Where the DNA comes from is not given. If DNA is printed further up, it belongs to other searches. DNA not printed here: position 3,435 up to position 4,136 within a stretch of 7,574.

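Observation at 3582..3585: rcsF stop and trmO start overlap (ATGA): an envelope-stress sensor coupled to a tRNA-modification enzyme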

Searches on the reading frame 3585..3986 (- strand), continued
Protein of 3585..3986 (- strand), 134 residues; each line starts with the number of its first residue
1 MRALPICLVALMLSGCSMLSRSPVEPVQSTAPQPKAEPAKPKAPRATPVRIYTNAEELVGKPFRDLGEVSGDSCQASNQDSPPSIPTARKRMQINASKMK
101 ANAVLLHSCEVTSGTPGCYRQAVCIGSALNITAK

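Call 35: find_encoding_contigs(protein=P0152, flank=3000, max_places=2)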
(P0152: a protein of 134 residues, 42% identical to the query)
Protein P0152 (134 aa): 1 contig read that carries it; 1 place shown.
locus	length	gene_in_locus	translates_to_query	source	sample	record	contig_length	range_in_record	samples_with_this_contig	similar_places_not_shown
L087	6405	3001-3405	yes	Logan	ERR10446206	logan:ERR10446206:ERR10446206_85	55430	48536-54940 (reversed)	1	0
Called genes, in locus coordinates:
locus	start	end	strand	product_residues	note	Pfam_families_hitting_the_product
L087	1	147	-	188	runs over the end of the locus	PF00702:Hydrolase, PF08645:PNK3P (weak), PF13419:HAD_2 (weak), PF13242:Hydrolase_like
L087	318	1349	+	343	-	PF02463:SMC_N, PF00005:ABC_tran, PF13401:AAA_22 (faint), PF13304:AAA_21 (weak), PF09383:NIL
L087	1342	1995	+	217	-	PF00528:BPD_transp_1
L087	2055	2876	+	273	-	PF03180:Lipoprotein_9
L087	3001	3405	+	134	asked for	PF16358:RcsF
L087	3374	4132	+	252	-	PF01980:TrmO_N, PF18389:TrmO_C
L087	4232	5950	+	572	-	PF00587:tRNA-synt_2b, PF04073:tRNA_edit, PF03129:HGTP_anticodon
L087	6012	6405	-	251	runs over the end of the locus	PF04794:YdjC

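Call 36: find_encoding_contigs(protein=P0158, flank=3000, max_places=2)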
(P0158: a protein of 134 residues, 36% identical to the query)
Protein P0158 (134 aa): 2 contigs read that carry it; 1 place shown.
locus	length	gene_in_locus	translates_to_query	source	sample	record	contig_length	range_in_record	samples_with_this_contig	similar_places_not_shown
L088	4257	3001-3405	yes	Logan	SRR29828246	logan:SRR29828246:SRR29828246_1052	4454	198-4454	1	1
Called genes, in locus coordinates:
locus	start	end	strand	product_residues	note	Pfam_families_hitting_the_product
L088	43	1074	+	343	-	PF00005:ABC_tran, PF02463:SMC_N, PF13304:AAA_21 (faint), PF09383:NIL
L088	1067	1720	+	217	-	PF00528:BPD_transp_1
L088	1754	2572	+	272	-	PF03180:Lipoprotein_9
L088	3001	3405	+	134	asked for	PF16358:RcsF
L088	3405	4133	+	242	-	PF01980:TrmO_N, PF18389:TrmO_C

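Call 37: find_encoding_contigs(protein=P0170, flank=3000, max_places=2)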
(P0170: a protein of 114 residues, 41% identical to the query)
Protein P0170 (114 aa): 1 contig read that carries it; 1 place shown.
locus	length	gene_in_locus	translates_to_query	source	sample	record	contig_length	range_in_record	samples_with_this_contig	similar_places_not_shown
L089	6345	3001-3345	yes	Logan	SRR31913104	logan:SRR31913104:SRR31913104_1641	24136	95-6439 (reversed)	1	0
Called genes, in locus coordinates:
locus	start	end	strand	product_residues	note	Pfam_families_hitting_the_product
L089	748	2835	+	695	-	PF00933:Glyco_hydro_3, PF01915:Glyco_hydro_3_C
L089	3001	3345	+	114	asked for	PF16358:RcsF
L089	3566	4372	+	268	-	PF01980:TrmO_N, PF18389:TrmO_C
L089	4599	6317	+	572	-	PF00587:tRNA-synt_2b, PF04073:tRNA_edit, PF03129:HGTP_anticodon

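Call 38: find_encoding_contigs(protein=P0181, flank=3000, max_places=2)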
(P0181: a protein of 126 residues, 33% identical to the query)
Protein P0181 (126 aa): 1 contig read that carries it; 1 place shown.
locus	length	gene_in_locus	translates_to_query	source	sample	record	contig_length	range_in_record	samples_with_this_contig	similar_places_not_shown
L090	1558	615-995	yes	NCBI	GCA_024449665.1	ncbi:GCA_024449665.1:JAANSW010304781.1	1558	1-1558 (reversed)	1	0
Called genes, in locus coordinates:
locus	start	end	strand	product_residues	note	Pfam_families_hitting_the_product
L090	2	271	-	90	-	?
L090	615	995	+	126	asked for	PF16358:RcsF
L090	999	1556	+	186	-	?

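Call 39: find_encoding_contigs(protein=P0190, flank=3000, max_places=2)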
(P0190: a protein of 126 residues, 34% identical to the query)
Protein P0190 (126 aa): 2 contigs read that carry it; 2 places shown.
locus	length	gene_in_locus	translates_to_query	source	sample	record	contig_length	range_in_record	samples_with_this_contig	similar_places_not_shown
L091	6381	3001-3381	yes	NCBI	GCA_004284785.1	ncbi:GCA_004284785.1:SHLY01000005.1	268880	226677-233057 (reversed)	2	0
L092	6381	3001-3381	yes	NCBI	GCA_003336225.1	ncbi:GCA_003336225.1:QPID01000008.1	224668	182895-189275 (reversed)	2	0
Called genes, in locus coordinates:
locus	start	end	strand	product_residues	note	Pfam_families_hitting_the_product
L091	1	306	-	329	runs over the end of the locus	PF01734:Patatin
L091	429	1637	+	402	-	PF00563:EAL, PF08668:HDOD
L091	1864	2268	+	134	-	PF22470:Histone_HNS_N, PF00816:Histone_HNS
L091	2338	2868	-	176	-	-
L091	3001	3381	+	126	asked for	PF16358:RcsF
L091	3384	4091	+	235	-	PF01980:TrmO_N, PF18389:TrmO_C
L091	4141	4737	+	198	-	PF25084:LbH_EIF2B (faint), PF00132:Hexapep, PF14602:Hexapep_2 (weak)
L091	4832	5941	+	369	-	PF13964:Beta-prop_Calicin (weak), PF24981:Beta-prop_ATRN-LZTR1 (faint), PF24996:NANM (weak), PF24681:Kelch_KLHDC2_KLHL20_DRC7 (weak), PF01344:Kelch_1 (faint)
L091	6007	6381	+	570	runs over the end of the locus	PF00587:tRNA-synt_2b, PF04073:tRNA_edit, PF03129:HGTP_anticodon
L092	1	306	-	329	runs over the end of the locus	PF01734:Patatin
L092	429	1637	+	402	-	PF00563:EAL, PF08668:HDOD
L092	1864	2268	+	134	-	PF22470:Histone_HNS_N, PF00816:Histone_HNS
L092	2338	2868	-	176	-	-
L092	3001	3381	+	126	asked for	PF16358:RcsF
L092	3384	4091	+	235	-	PF01980:TrmO_N, PF18389:TrmO_C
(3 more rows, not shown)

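Call 40: find_encoding_contigs(protein=P0166, flank=3000, max_places=2)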
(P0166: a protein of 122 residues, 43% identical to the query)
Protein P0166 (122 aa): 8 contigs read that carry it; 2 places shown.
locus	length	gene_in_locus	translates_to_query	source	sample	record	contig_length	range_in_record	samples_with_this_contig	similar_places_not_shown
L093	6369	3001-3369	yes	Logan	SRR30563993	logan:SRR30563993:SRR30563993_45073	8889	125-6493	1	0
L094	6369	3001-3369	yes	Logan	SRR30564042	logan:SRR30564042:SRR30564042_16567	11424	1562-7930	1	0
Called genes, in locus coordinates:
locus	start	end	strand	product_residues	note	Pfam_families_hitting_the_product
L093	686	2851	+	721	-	PF00933:Glyco_hydro_3, PF01915:Glyco_hydro_3_C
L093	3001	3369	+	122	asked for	PF16358:RcsF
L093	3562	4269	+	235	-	PF01980:TrmO_N, PF18389:TrmO_C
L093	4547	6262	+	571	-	PF00587:tRNA-synt_2b, PF04073:tRNA_edit, PF03129:HGTP_anticodon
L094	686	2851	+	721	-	PF00933:Glyco_hydro_3, PF01915:Glyco_hydro_3_C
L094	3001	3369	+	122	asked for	PF16358:RcsF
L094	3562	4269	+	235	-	PF01980:TrmO_N, PF18389:TrmO_C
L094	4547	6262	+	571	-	PF00587:tRNA-synt_2b, PF04073:tRNA_edit, PF03129:HGTP_anticodon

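Call 41: list_cluster_members(proteins=[P0124, P0128, P0136, P0141, P0144, P0152, P0158, P0170, P0181, P0190])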
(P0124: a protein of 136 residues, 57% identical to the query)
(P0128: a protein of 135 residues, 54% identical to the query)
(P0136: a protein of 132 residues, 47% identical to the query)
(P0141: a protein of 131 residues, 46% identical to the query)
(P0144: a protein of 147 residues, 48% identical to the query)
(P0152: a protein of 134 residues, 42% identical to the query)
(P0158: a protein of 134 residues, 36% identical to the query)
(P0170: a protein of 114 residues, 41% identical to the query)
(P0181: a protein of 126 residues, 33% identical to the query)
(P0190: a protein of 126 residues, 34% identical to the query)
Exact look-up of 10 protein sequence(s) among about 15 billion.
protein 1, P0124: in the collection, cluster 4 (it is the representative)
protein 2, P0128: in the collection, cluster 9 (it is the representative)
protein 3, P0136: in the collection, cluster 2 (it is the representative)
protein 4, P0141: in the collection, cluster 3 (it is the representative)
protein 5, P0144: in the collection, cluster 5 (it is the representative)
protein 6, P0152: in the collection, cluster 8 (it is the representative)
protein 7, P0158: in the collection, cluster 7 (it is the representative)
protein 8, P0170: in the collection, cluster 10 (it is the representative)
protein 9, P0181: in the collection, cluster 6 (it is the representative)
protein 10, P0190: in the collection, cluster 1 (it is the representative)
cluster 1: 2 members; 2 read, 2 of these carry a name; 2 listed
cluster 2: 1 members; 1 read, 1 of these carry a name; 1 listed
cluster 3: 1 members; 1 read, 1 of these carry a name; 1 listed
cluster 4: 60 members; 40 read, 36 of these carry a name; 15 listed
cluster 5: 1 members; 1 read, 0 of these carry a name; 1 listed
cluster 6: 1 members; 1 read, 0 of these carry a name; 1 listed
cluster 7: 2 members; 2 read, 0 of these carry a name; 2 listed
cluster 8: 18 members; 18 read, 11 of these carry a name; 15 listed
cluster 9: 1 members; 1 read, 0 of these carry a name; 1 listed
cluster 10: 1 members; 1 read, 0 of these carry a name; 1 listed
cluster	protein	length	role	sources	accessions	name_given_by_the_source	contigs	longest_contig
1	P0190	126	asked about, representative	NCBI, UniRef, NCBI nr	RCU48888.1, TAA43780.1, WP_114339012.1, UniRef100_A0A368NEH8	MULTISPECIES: Rcs stress response system protein RcsF [Corallincola] | Exopolysaccharide biosynthesis protein n=2 Tax=Corallincola TaxID=1775176 ...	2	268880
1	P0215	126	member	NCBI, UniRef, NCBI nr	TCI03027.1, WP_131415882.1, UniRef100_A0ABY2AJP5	exopolysaccharide biosynthesis protein [Corallincola luteus] | Exopolysaccharide biosynthesis protein n=1 Tax=Corallincola luteus TaxID=1775177 ... | Rcs stress response system protein RcsF [Corallincola luteus]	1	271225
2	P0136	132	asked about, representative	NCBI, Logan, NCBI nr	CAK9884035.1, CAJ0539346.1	MAG: Outer membrane lipoprotein RcsF [Candidatus Erwinia impunctatus] | Outer membrane lipoprotein RcsF [Culicoides impunctatus]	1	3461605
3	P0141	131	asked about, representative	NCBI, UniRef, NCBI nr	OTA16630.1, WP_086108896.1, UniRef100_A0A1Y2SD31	membrane protein [Xenorhabdus vietnamensis] | Outer membrane lipoprotein RcsF n=1 Tax=Xenorhabdus vietnamensis TaxID=351656 ... | Rcs stress response system protein RcsF [Xenorhabdus vietnamensis]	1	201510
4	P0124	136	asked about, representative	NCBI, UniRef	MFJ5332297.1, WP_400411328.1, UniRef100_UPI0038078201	Rcs stress response system protein RcsF [Pectobacterium versatile] | Rcs stress response system protein RcsF n=1 Tax=Pectobacterium versatile TaxID=2488639 ...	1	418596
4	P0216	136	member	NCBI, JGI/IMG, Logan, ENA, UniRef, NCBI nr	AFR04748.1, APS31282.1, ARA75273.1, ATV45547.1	Rcs stress response system protein RcsF [Pectobacterium brasiliense] | Outer membrane lipoprotein RcsF n=2 Tax=Pectobacterium TaxID=122277 RepID=A0A094R7R6_9GAMM | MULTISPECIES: Rcs stress response system protein RcsF [Pectobacterium]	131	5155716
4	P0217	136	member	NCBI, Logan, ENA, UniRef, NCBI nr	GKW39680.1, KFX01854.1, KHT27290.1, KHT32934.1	Rcs stress response system protein RcsF [Pectobacterium carotovorum] | Rcs stress response system protein RcsF n=1 Tax=Pectobacterium carotovorum TaxID=554 ...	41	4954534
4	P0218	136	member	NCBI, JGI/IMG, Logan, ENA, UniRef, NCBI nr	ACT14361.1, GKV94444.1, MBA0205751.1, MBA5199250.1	Rcs stress response system protein RcsF [Pectobacterium aroidearum] | RcsF protein | Outer membrane lipoprotein RcsF n=2 Tax=Pectobacterium TaxID=122277 RepID=A0ABR5ZBV1_9GAMM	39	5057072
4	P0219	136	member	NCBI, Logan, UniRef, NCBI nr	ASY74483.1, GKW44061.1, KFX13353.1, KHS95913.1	Rcs stress response system protein RcsF [Pectobacterium parvum] | Rcs stress response system protein RcsF n=1 Tax=Pectobacterium TaxID=122277 ... | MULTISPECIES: Rcs stress response system protein RcsF [Pectobacterium]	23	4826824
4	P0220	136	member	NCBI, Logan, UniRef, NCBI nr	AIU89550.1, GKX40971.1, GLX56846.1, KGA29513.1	Rcs stress response system protein RcsF [Pectobacterium odoriferum] | Outer membrane lipoprotein RcsF n=1 Tax=Pectobacterium odoriferum TaxID=78398 ...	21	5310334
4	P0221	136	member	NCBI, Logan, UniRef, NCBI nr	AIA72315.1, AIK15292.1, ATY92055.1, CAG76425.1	stimulator of colanic acid capsule synthesis [Pectobacterium atrosepticum SCRI1043] | Outer membrane lipoprotein RcsF n=1 Tax=Pectobacterium atrosepticum (strain SCRI 1043 / ... | Rcs stress response system protein RcsF [Pectobacterium atrosepticum]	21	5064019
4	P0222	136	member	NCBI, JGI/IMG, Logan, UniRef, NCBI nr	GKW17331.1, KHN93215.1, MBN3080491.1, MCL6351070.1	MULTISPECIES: Rcs stress response system protein RcsF [Pectobacterium] | RcsF protein | Outer membrane lipoprotein RcsF n=3 Tax=Pectobacterium TaxID=122277 RepID=A0A1V2R3U5_9GAMM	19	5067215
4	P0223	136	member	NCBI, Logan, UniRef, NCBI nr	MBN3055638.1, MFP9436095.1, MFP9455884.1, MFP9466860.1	Rcs stress response system protein RcsF [Pectobacterium brasiliense] | Rcs stress response system protein RcsF n=1 Tax=Pectobacterium brasiliense TaxID=180957 ...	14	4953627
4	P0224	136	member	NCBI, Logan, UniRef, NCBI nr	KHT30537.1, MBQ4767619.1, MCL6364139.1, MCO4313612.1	Rcs stress response system protein RcsF [Pectobacterium versatile] | Outer membrane lipoprotein RcsF n=1 Tax=Pectobacterium versatile TaxID=2488639 ... | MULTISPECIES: Rcs stress response system protein RcsF [Pectobacterium]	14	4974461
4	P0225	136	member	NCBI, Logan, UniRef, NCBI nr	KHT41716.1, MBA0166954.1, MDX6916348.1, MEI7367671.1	Rcs stress response system protein RcsF [Pectobacterium colocasium] | Rcs stress response system protein RcsF n=1 Tax=Pectobacterium TaxID=122277 ... | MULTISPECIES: Rcs stress response system protein RcsF [Pectobacterium]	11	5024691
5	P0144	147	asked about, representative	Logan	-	-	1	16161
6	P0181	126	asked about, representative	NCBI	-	-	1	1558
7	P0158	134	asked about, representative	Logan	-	-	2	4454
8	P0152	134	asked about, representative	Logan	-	-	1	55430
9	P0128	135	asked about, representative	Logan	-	-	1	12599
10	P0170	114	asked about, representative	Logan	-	-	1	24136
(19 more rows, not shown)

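Call 45: list_cluster_members(proteins=[P0166, P0176, P0177, P0183, P0185, P0187, P0192, P0194, P0207, P0213])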
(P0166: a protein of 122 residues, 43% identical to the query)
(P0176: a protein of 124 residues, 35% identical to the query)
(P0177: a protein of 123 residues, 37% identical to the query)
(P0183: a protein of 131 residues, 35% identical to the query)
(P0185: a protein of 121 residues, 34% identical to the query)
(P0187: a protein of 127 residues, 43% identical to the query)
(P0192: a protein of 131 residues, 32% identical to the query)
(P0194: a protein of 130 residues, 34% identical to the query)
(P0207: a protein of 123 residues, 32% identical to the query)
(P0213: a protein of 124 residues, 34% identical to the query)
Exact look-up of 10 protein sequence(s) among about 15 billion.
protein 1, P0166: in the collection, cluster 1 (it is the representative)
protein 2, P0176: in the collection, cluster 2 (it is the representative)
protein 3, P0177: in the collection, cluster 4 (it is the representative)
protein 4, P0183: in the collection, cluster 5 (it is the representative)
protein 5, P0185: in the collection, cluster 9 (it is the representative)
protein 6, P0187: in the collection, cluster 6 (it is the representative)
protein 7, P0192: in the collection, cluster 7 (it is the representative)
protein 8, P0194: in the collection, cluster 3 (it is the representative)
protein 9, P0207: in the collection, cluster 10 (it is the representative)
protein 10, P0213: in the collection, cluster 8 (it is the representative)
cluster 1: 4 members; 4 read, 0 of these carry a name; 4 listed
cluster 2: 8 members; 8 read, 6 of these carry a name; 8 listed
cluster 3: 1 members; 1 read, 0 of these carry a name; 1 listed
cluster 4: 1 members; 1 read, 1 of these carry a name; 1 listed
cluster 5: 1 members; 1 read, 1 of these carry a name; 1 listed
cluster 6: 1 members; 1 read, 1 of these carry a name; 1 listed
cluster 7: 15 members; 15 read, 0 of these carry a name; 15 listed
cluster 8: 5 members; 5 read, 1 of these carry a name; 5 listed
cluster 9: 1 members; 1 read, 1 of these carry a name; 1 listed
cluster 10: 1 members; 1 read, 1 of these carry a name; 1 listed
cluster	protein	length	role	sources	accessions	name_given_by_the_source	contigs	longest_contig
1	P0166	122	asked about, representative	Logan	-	-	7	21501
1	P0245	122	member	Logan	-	-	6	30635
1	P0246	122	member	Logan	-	-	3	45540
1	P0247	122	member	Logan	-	-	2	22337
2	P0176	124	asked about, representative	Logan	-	-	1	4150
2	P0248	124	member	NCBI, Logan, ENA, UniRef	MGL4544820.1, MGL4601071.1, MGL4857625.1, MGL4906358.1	MAG: Rcs stress response system protein RcsF [Plesiomonas sp.] | Rcs stress response system protein RcsF n=1 Tax=Plesiomonas sp. TaxID=2486279 ...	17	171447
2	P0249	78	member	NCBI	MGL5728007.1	MAG: Rcs stress response system protein RcsF, partial [Plesiomonas sp.]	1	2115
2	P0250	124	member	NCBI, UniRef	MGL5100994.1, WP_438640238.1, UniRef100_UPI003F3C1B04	MAG: Rcs stress response system protein RcsF [Plesiomonas sp.] | Rcs stress response system protein RcsF n=1 Tax=Plesiomonas sp. TaxID=2486279 ...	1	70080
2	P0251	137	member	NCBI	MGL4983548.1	MAG: Rcs stress response system protein RcsF, partial [Plesiomonas sp.]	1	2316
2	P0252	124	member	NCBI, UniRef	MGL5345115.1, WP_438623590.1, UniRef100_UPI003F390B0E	MAG: Rcs stress response system protein RcsF [Plesiomonas sp.] | Rcs stress response system protein RcsF n=1 Tax=Plesiomonas sp. TaxID=2486279 ...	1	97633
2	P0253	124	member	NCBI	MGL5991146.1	MAG: Rcs stress response system protein RcsF [Plesiomonas sp.]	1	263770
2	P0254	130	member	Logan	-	-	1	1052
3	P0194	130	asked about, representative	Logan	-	-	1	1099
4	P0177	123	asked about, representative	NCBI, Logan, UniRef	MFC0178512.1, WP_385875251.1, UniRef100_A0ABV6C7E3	Rcs stress response system protein RcsF [Thorsellia kenyensis] | Rcs stress response system protein RcsF n=1 Tax=Thorsellia kenyensis TaxID=1549888 ...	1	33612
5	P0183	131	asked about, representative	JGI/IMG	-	RcsF protein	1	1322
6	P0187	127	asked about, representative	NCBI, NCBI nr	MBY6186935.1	hypothetical protein KUV89_09905 [Marinobacter hydrocarbonoclasticus] | hypothetical protein [Marinobacter nauticus]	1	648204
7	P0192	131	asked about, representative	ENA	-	-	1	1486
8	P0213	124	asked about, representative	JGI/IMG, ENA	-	-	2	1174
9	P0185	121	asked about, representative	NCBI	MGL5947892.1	MAG: Rcs stress response system protein RcsF [Aeromonas sp.]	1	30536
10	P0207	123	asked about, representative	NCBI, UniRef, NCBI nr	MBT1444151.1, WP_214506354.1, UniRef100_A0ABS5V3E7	hypothetical protein KJI95_06380 [Shewanella sp. JM162201] | Lipoprotein n=1 Tax=Shewanella jiangmenensis TaxID=2837387 RepID=A0ABS5V3E7_9GAMM | Rcs stress response system protein RcsF [Shewanella jiangmenensis]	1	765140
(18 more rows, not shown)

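Call 48: find_related_loci(query=A5, collection=metagenome_contigs, flank=2500)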
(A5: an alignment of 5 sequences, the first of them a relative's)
Query A5 (131 aa) in metagenome_contigs; peptide patterns used: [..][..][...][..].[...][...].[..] (x = any residue, [..] = any of these).
442 stretches matched a pattern; 68 encode a relative of the query (tblastn E <= 1e-3); 68 distinct loci.
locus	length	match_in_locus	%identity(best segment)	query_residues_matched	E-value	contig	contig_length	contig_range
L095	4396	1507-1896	83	1-130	2e-70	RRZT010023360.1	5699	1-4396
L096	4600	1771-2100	88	21-130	8e-65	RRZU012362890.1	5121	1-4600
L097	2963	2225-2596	69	7-130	3e-58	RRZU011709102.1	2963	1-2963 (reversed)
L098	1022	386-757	69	7-130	7e-62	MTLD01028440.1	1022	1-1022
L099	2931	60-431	69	7-130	6e-58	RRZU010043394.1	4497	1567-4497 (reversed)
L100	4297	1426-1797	69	7-130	8e-57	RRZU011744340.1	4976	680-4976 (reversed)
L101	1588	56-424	68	8-130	9e-58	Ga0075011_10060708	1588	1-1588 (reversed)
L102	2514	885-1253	68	8-130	5e-56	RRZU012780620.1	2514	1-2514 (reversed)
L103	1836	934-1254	68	22-128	4e-51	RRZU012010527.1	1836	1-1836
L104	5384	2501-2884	52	3-130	4e-44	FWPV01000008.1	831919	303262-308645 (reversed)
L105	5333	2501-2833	57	20-130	1e-42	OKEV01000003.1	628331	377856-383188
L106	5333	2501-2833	57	20-130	1e-42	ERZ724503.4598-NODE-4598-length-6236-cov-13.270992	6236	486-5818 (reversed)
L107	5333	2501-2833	57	20-130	1e-42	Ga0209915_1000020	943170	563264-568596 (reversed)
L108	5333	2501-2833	57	20-130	1e-42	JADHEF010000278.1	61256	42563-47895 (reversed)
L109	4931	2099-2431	57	20-130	1e-42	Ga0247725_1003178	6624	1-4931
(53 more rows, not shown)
